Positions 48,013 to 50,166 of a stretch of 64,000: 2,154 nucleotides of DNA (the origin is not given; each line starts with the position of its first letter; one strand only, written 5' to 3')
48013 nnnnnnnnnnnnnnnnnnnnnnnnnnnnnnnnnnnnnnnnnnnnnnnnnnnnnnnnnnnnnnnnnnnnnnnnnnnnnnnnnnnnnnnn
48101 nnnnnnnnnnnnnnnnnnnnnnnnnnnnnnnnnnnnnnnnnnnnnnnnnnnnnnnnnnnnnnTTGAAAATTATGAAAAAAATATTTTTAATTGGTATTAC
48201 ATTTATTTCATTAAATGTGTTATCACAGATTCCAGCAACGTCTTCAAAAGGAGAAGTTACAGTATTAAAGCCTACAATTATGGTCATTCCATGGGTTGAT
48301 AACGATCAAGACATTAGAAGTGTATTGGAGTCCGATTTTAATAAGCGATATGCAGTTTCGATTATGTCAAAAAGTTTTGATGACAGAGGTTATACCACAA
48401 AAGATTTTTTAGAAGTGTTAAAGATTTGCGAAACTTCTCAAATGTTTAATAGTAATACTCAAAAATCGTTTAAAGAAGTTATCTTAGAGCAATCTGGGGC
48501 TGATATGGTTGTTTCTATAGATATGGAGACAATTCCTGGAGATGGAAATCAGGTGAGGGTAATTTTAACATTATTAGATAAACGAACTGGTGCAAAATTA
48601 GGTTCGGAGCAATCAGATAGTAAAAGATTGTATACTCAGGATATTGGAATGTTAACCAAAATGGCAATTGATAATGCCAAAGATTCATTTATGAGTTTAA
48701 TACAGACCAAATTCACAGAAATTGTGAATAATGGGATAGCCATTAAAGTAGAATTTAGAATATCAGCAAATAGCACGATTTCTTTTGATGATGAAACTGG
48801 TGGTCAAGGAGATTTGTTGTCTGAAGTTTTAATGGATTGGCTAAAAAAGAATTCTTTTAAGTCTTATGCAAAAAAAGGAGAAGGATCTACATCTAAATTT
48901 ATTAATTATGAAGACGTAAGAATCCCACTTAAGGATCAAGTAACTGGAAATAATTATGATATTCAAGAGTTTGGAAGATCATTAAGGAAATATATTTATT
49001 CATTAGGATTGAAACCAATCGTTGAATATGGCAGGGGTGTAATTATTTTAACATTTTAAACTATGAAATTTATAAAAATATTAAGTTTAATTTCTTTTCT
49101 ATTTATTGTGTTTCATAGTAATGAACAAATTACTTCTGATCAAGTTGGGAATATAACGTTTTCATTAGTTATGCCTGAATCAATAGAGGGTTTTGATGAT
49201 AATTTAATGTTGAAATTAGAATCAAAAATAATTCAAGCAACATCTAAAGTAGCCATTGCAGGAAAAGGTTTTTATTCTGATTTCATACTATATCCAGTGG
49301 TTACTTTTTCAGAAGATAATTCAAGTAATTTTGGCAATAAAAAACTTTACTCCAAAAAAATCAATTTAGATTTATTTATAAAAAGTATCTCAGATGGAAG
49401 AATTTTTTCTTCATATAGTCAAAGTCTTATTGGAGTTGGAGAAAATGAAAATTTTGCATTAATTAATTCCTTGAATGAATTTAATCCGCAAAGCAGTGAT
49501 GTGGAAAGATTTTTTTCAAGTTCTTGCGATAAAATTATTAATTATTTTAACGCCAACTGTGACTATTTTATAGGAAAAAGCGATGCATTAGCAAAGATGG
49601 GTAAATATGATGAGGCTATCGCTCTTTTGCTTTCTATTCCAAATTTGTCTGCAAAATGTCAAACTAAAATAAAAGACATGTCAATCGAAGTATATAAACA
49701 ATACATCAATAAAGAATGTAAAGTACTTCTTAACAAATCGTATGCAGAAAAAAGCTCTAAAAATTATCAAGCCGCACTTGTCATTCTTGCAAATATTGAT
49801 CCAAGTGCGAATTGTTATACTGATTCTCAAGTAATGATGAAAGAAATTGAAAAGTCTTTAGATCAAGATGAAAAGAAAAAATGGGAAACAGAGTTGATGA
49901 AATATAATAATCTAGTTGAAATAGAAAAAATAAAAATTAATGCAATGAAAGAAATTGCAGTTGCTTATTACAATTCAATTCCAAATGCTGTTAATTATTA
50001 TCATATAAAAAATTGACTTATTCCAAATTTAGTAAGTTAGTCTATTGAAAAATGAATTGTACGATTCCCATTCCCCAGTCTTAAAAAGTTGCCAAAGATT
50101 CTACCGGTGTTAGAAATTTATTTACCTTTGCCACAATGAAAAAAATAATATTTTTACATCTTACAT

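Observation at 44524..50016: Main candidate: translationally coupled operon of four exported proteins of unknown function, downstream of an L,D-transpeptidase and upstream of BamD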

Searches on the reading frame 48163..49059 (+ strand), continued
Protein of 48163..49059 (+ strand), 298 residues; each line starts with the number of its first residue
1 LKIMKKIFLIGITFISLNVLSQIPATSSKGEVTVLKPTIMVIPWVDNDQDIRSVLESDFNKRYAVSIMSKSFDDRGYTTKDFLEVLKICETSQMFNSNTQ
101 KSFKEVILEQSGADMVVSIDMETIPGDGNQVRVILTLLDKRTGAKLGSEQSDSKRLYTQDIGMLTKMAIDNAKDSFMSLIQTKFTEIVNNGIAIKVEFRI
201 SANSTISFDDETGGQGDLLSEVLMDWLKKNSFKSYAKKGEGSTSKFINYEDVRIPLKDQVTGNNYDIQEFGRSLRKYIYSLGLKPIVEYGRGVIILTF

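Call 42: fold_search(model_id=the predicted structure, library=pdb)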
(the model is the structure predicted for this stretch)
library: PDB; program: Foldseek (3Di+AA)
matches with E <= 10: 862; with E <= 0.001: 22
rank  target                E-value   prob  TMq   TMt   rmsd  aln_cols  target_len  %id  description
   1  4hrv_B                2.9e-05  1.00  0.27  0.49   7.3       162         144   17  Crystal Structure of Lipoprotein GNA1162 from Neisseria meningitidis (released 2013-04-24)
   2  4hrv_A                8.2e-05  1.00  0.29  0.55   5.6       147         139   18  Crystal Structure of Lipoprotein GNA1162 from Neisseria meningitidis (released 2013-04-24)
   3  4uv2_J                1.3e-04  1.00  0.31  0.40  11.7       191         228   10  Structure of the curli transport lipoprotein CsgG in a non-lipidated, pre-pore conformation (released 2014-09-24)
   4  4uv2_P                1.4e-04  1.00  0.31  0.41  11.5       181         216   12  Structure of the curli transport lipoprotein CsgG in a non-lipidated, pre-pore conformation (released 2014-09-24)
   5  4uv2_N                1.5e-04  1.00  0.27  0.33  12.3       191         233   14  Structure of the curli transport lipoprotein CsgG in a non-lipidated, pre-pore conformation (released 2014-09-24)
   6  4uv2_I                1.6e-04  1.00  0.28  0.34  11.6       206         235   12  Structure of the curli transport lipoprotein CsgG in a non-lipidated, pre-pore conformation (released 2014-09-24)
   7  4uv2_M                2.2e-04  1.00  0.31  0.41  11.6       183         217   12  Structure of the curli transport lipoprotein CsgG in a non-lipidated, pre-pore conformation (released 2014-09-24)
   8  4uv2_O                2.3e-04  1.00  0.33  0.42  11.4       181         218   12  Structure of the curli transport lipoprotein CsgG in a non-lipidated, pre-pore conformation (released 2014-09-24)
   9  4uv2_A                2.6e-04  1.00  0.31  0.38  11.8       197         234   10  Structure of the curli transport lipoprotein CsgG in a non-lipidated, pre-pore conformation (released 2014-09-24)
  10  8t8d_A                2.6e-04  0.90  0.17  0.22  15.3       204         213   15  Structure of Helicobacter pylori adhesin A, HpaA (released 2024-01-31)
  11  4uv2_F                2.9e-04  1.00  0.31  0.38  11.7       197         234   11  Structure of the curli transport lipoprotein CsgG in a non-lipidated, pre-pore conformation (released 2014-09-24)
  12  4uv2_D                3.1e-04  1.00  0.29  0.35  11.3       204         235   12  Structure of the curli transport lipoprotein CsgG in a non-lipidated, pre-pore conformation (released 2014-09-24)
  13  8z5n_0                3.3e-04  1.00  0.28  0.24   8.4       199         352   13  Cryo-EM structure of the LPHT ring (released 2025-10-22)
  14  4uv2_E                4.2e-04  1.00  0.31  0.37  11.6       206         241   11  Structure of the curli transport lipoprotein CsgG in a non-lipidated, pre-pore conformation (released 2014-09-24)
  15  4uv2_B                5.7e-04  1.00  0.29  0.35  11.1       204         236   12  Structure of the curli transport lipoprotein CsgG in a non-lipidated, pre-pore conformation (released 2014-09-24)
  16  4uv2_G                5.7e-04  1.00  0.27  0.33  11.7       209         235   13  Structure of the curli transport lipoprotein CsgG in a non-lipidated, pre-pore conformation (released 2014-09-24)
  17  5t10_B                6.4e-04  1.00  0.30  0.56   5.2       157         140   12  PelC dodecamer from Paraburkholderia phytofirmans, space group P6 (released 2017-03-15)
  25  4q6z_A                1.2e-03  1.00  0.25  0.52   9.3       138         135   11  LpoB C-terminal domain from Escherichia coli (released 2014-05-14)
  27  4q6l                  1.2e-03  1.00  0.25  0.51   9.3       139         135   13  LpoB C-terminal domain from Salmonella enterica (Native) (released 2014-05-14)
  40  5t10_C                2.7e-03  0.99  0.23  0.43   7.6       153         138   14  PelC dodecamer from Paraburkholderia phytofirmans, space group P6 (released 2017-03-15)
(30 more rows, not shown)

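Call 43: find_related_loci(query=A2, collection=genome_contigs, flank=6000)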
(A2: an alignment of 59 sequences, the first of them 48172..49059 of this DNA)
Query A2 (295 aa) in genome_contigs; peptide patterns used: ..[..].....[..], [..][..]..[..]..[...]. (x = any residue, [..] = any of these).
213 stretches matched a pattern; 173 encode a relative of the query (tblastn E <= 1e-3); the best 80 are kept; 80 distinct loci.
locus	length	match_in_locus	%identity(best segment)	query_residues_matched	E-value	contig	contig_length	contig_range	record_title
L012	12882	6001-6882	44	4-294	4e-75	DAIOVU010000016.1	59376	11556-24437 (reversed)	MAG TPA_asm: Sediminibacterium sp. isolate CTOTU24846 NODE_59_length_59376_cov_11.100555, whole genome shotgun sequence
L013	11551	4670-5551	43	4-294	2e-72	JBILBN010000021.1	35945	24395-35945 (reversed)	MAG: Chitinophagaceae bacterium isolate ME2016-06-02_3300042429_group7_bin47 Rohwer_bin497_scaffold_270_c1, whole genome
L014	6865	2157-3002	39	1-281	5e-62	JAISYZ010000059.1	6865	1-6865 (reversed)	MAG: Prevotellaceae bacterium isolate Nc350_bin61 k119_4347226, whole genome shotgun sequence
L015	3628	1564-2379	41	11-282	4e-60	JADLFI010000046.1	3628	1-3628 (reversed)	MAG: Bacteroidia bacterium isolate SJ364 c_000001354393, whole genome shotgun sequence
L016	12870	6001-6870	40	9-294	1e-59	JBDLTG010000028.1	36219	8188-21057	MAG: Bacteroidota bacterium isolate lajara_2019_sw_WHONDRS-S19S_0034_B_bin.12 scaffold_140716, whole genome shotgun sequ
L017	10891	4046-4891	38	1-281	2e-59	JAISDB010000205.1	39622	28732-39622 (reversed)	MAG: Prevotellaceae bacterium isolate Gx485_bin110 k119_6554617, whole genome shotgun sequence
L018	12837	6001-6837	39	16-294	6e-59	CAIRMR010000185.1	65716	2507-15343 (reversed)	MAG: uncultured Bacteroidales bacterium isolate Loclat_bin-01022 genome assembly, contig: bin-01022:185/223, whole genom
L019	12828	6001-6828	40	4-280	2e-59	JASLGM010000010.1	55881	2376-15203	MAG: Taishania sp. isolate SHSU.bins.451 k141_1250922, whole genome shotgun sequence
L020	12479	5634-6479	37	1-280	5e-59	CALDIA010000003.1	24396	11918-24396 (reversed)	MAG TPA_asm: uncultured Bacteroidales bacterium isolate ERR1278073_bin.58_CONCOCT_v1.1_MAG genome assembly, contig: ERZ8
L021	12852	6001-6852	38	3-282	6e-59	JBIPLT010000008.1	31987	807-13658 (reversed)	MAG: Flavobacteriales bacterium isolate ME2013-11-14_3300034064_group4_bin53 Rohwer_bin1009_scaffold_223_c1, whole genom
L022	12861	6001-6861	38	1-281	2e-58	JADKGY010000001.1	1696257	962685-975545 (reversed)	MAG: Candidatus Opimibacter skivensis isolate Ribe_18-Q3-R11-54_MAXAC.273 tig00000626-10-16954120, whole genome shotgun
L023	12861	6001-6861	39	9-294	1e-58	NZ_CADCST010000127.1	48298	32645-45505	Flavobacterium collinsii isolate CECT7796, whole genome shotgun sequence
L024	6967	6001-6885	45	4-294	4e-72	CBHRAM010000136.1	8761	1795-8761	MAG TPA_asm: uncultured Chitinophagaceae bacterium isolate ERR14722431_concoct_84 genome assembly, contig: ERZ27336832.6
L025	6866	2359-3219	39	9-294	5e-58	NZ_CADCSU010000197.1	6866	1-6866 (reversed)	Flavobacterium bizetiae strain CIP 105534, whole genome shotgun sequence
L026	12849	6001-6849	37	1-282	4e-58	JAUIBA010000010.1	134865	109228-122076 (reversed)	MAG: Bacteroidia bacterium isolate 6_bin.20 NODE_237_length_134865_cov_3.684944, whole genome shotgun sequence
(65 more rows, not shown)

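Call 71: search_protein_families(library=padloc, proteins=[window:48163-49059:+, L006:8146-8691:+, L006:8694-9527:+, L002:8645-9523:+], max_evalue=0.1)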
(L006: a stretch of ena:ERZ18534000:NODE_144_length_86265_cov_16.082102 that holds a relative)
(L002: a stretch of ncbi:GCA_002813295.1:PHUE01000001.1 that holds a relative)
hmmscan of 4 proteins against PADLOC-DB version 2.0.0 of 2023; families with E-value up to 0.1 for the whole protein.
window:48163-49059:+ (298 aa): 0 families

L006:8146-8691:+ (181 aa): 1 family
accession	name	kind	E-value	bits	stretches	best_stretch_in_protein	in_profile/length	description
PDLC00520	JetD1|JetD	-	0.012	12.6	1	14-48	95-129/398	DUF2220; DUF3322; DUF2399 domain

L006:8694-9527:+ (277 aa): 0 families

L002:8645-9523:+ (292 aa): 0 families

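Call 72: search_protein_families(library=pfam, alignment_id=A6, max_evalue=0.01)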
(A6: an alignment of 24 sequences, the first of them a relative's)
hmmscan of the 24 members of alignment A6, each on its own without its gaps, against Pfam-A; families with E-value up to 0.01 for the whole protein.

A. member 1, L002:8645-9523:+ (292 aa): 2 families
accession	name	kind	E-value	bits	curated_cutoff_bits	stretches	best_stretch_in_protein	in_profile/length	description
PF03783.19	CsgG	-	1.2e-11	44.7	20.8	1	45-157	38-154/210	Curli production assembly/transport component CsgG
PF13036.11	LpoB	-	7.6e-07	29.6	22.3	1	43-146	46-140/147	Peptidoglycan-synthase activator LpoB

B. families by the number of members that match (of 24 scanned): 7 families
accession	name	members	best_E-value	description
PF13036.11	LpoB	22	6.3e-10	Peptidoglycan-synthase activator LpoB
PF03783.19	CsgG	20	1.2e-11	Curli production assembly/transport component CsgG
PF16538.11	FlgT_C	3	0.0019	Flagellar assembly protein T, C-terminal domain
PF16105.10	DUF4823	3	0.0036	Domain of unknown function (DUF4823)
PF11684.13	DUF3280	1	0.0015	Protein of unknown function (DUF2380)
PF16539.10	FlgT_M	1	0.0046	Flagellar assembly protein T, middle domain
PF25743.1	VG27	1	0.0079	Ictalurid herpesvirus 1 ORF27 protein family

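Call 91: search_solved_structures(query=A6, max_evalue=1, show_alignments=2)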
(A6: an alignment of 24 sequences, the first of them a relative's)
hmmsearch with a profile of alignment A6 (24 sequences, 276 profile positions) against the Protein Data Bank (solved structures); distinct sequences matched with E-value up to 1: 6.
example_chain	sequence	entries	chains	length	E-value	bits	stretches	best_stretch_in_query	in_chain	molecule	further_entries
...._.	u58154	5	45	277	0.26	13.6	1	40-143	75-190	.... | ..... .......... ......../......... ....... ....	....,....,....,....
6lqh_A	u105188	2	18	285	0.28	13.4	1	40-143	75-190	Curli production assembly/transport component CsgG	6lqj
4uv3_A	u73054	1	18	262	0.3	13.3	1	42-143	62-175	CURLI PRODUCTION ASSEMBLY/TRANSPORT COMPONENT CSGG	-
4uv2_A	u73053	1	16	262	0.3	13.3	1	42-143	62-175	CURLI PRODUCTION TRANSPORT COMPONENT CSGG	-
6si7_P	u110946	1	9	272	0.33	13.2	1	42-143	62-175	Curli production assembly/transport component CsgG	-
2yny_A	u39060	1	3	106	0.95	11.7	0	151-190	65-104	GENERAL CONTROL PROTEIN GCN4, PUTATIVE INNER MEMBRANE PROTEIN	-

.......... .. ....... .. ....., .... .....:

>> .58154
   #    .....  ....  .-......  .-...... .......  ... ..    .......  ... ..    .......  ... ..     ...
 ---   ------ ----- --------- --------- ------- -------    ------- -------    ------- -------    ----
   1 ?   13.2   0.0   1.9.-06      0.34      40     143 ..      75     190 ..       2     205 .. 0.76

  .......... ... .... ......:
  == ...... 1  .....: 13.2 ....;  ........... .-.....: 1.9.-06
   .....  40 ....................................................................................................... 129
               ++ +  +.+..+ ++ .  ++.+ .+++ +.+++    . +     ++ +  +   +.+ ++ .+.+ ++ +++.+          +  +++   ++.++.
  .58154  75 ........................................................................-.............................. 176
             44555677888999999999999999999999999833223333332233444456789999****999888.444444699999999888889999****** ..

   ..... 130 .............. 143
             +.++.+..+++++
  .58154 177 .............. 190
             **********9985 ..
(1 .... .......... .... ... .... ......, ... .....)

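Call 93: search_solved_structures(query=A7, max_evalue=1)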
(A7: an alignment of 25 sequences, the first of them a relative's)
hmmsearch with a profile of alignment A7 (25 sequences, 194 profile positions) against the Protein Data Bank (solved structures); distinct sequences matched with E-value up to 1: 7.
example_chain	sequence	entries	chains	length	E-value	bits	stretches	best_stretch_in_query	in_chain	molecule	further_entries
9l08_A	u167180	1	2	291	7e-08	35.7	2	43-135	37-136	Covalently Connected Cytochrome c555 trimer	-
4nez_A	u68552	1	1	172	0.18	14.8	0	21-43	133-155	Engineered protein OR276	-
4ney_A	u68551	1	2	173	0.18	14.8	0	21-43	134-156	Engineered protein OR277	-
5j9q_F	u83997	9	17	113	0.32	14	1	26-92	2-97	Chromatin modification-related protein EAF6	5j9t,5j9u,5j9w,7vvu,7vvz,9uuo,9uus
3fb9_A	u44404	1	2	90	0.38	13.8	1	19-80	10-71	uncharacterized protein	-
4hhu_A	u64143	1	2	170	0.42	13.6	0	20-42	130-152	OR280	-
4b86_A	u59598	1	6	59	0.51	13.3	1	1-40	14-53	MALE-SPECIFIC LETHAL 1 HOMOLOG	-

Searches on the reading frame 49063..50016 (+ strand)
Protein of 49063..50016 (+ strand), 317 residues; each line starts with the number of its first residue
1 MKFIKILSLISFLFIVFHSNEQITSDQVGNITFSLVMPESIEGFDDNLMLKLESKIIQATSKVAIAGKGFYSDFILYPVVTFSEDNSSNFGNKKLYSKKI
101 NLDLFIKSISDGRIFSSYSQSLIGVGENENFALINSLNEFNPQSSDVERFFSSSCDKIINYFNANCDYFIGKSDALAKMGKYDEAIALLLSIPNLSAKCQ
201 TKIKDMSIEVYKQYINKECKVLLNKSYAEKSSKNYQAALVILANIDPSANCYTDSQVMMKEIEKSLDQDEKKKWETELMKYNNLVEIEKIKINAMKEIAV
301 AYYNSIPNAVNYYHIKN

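Call 3: search_protein_families(library=pfam, proteins=[window:49063-50016:+], max_evalue=1)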
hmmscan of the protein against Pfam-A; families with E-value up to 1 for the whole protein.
window:49063-50016:+ (317 aa): 5 families
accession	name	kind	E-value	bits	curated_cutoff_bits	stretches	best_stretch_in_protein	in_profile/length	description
PF25058.1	ARM_TT21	-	8.7e-05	23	27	1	216-270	91-145/155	Tetratricopeptide repeat protein 21 ARM repeat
PF14559.12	TPR_19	-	0.043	14.6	25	1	173-196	32-55/68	Tetratricopeptide repeat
PF00075.30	RNase_H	-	0.11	13.2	25.8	1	237-291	49-105/141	RNase H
PF07719.23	TPR_2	-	0.12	13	27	1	170-188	5-23/34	Tetratricopeptide repeat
PF13181.12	TPR_8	-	0.66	10.7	25.7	0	171-189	6-24/34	Tetratricopeptide repeat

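Call 4: search_protein_families(library=ncbifam, proteins=[window:49063-50016:+], max_evalue=1)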
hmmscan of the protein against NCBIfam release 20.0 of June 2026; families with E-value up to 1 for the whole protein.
window:49063-50016:+ (317 aa): 0 families

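Call 62: search_solved_structures(query=A5, max_evalue=10, show_alignments=1)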
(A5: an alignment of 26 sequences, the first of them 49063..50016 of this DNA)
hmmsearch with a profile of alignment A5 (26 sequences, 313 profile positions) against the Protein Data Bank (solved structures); distinct sequences matched with E-value up to 10: 12.
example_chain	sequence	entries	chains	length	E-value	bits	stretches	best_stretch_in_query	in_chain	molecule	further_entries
3upv_A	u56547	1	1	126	0.018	17.3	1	180-240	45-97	Heat shock protein STI1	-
1o1j_A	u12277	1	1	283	0.087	15.1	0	113-140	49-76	Hemoglobin Alpha chain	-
1o1l_A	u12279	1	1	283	0.088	15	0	113-140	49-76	Hemoglobin Alpha chain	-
1o1m_A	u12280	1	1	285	0.089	15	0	113-140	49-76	Hemoglobin Alpha chain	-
3uq3_A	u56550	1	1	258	0.18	14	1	180-239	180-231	Heat shock protein STI1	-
1abw_A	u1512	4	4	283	0.23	13.7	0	113-140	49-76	HEMOGLOBIN-BASED BLOOD SUBSTITUTE | HEMOGLOBIN | PROTEIN (DEOXYHEMOGLOBIN (ALPHA CHAIN))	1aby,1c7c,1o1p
1c7d_A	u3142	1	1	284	0.24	13.7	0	113-140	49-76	PROTEIN (DEOXYHEMOGLOBIN (ALPHA CHAIN))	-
1o1n_A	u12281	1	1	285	0.24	13.6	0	113-140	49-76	Hemoglobin Alpha chain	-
8roq_N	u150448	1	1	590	0.58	12.4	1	83-138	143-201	PIIIa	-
1rlk_A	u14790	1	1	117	0.9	11.7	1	125-156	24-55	Hypothetical protein Ta0108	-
8bda_E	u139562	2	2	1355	5.6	9.1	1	173-216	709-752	Intraflagellar transport protein 139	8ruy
9lgi_A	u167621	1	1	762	8.6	8.5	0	108-154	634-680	HNH nuclease domain-containing protein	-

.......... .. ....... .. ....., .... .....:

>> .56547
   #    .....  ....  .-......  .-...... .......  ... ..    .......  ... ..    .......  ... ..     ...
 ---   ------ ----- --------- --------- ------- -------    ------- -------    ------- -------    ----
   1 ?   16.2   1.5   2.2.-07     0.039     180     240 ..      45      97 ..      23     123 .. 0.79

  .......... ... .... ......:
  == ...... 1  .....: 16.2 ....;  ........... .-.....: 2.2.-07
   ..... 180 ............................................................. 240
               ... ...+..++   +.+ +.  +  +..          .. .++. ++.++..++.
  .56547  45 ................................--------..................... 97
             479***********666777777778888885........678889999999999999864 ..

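Call 71: search_protein_families(library=padloc, proteins=[window:49063-50016:+], max_evalue=0.1)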
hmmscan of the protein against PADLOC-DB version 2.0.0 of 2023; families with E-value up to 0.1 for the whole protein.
window:49063-50016:+ (317 aa): 0 families
